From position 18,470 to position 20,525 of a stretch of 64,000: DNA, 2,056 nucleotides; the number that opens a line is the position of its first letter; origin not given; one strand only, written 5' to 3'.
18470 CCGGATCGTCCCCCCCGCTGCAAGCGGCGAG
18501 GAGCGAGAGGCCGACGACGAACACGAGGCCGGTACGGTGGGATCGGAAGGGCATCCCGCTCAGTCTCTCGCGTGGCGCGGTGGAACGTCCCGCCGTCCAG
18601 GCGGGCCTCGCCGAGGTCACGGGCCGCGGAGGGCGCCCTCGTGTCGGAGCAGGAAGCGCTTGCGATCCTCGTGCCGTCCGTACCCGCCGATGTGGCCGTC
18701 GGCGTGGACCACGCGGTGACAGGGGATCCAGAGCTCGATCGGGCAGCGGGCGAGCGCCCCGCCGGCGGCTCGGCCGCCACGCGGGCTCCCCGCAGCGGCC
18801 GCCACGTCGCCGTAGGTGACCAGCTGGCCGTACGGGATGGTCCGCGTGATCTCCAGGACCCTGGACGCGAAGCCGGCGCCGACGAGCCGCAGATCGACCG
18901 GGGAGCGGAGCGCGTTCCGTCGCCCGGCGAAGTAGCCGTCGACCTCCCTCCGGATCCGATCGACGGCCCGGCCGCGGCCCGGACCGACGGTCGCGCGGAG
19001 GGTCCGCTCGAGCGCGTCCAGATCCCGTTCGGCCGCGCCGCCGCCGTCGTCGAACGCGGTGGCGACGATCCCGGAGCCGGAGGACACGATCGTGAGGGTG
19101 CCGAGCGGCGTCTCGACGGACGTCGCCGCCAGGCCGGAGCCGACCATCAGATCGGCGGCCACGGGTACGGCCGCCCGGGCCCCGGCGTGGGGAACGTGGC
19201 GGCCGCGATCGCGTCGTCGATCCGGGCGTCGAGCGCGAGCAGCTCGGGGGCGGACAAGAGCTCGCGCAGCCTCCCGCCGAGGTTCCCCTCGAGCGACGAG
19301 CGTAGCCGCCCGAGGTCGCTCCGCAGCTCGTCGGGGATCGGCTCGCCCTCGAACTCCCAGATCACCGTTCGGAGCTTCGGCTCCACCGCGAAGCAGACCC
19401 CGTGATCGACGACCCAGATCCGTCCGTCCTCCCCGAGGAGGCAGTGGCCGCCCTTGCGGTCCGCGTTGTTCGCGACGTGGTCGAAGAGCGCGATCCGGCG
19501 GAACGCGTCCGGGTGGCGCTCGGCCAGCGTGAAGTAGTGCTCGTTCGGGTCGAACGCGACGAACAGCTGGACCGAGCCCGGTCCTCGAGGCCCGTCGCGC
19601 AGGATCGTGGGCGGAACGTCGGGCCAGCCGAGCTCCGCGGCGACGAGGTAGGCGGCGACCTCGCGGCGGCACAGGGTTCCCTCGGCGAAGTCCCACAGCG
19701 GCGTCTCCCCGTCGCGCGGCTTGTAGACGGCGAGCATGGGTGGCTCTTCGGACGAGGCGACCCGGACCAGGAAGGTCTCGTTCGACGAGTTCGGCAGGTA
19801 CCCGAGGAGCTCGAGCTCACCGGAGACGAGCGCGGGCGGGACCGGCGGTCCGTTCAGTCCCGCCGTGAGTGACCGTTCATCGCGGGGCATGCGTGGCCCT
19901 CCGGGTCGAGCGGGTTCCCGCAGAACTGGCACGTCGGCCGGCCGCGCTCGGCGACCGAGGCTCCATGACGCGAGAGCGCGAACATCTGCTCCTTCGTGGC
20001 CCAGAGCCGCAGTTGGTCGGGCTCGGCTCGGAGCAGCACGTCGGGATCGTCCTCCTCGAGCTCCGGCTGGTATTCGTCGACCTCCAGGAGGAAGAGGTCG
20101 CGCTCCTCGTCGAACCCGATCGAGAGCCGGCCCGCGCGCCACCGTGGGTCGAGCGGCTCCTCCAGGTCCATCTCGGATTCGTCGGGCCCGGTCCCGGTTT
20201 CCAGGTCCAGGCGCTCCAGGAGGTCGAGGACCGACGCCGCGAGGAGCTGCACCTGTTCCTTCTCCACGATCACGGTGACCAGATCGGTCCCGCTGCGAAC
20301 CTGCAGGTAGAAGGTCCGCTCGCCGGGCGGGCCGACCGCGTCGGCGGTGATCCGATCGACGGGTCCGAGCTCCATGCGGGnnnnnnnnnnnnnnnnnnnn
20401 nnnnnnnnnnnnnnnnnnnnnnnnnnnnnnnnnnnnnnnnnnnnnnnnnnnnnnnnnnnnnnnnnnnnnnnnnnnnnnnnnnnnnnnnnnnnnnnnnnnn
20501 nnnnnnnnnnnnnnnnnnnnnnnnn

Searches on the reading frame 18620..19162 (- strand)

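Call 15: search_protein_families(library=pfam, proteins=[window:18620-19162:-], max_evalue=0.001)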
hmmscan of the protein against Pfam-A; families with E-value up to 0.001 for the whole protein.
window:18620-19162:- (181 aa): 2 families
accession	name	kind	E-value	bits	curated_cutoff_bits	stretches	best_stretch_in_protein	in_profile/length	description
PF01035.26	DNA_binding_1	-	1.3e-28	99.1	27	1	98-177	2-81/81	6-O-methylguanine DNA methyltransferase, DNA binding domain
PF02870.21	Methyltransf_1N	-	3.6e-06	27.8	21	1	14-91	4-71/71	6-O-methylguanine DNA methyltransferase, ribonuclease-like domain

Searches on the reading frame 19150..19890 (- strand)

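Call 15: search_protein_families(library=pfam, proteins=[window:19150-19890:-], max_evalue=0.001)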
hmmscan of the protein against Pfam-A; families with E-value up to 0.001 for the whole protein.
window:19150-19890:- (247 aa): 1 family
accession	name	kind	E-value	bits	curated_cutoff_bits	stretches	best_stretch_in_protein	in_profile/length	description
PF00454.33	PI3_PI4_kinase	-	0.00031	21.2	27.1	1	103-192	106-192/241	Phosphatidylinositol 3- and 4-kinase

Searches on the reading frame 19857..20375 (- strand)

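Call 15: search_protein_families(library=pfam, proteins=[window:19857-20375:-], max_evalue=0.001)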
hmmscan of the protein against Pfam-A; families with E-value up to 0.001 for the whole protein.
window:19857-20375:- (173 aa): 1 family
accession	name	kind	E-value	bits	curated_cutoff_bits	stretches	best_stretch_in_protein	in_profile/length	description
PF11290.13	DUF3090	-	8.4e-43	146.6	27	1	4-163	4-170/170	Protein of unknown function (DUF3090)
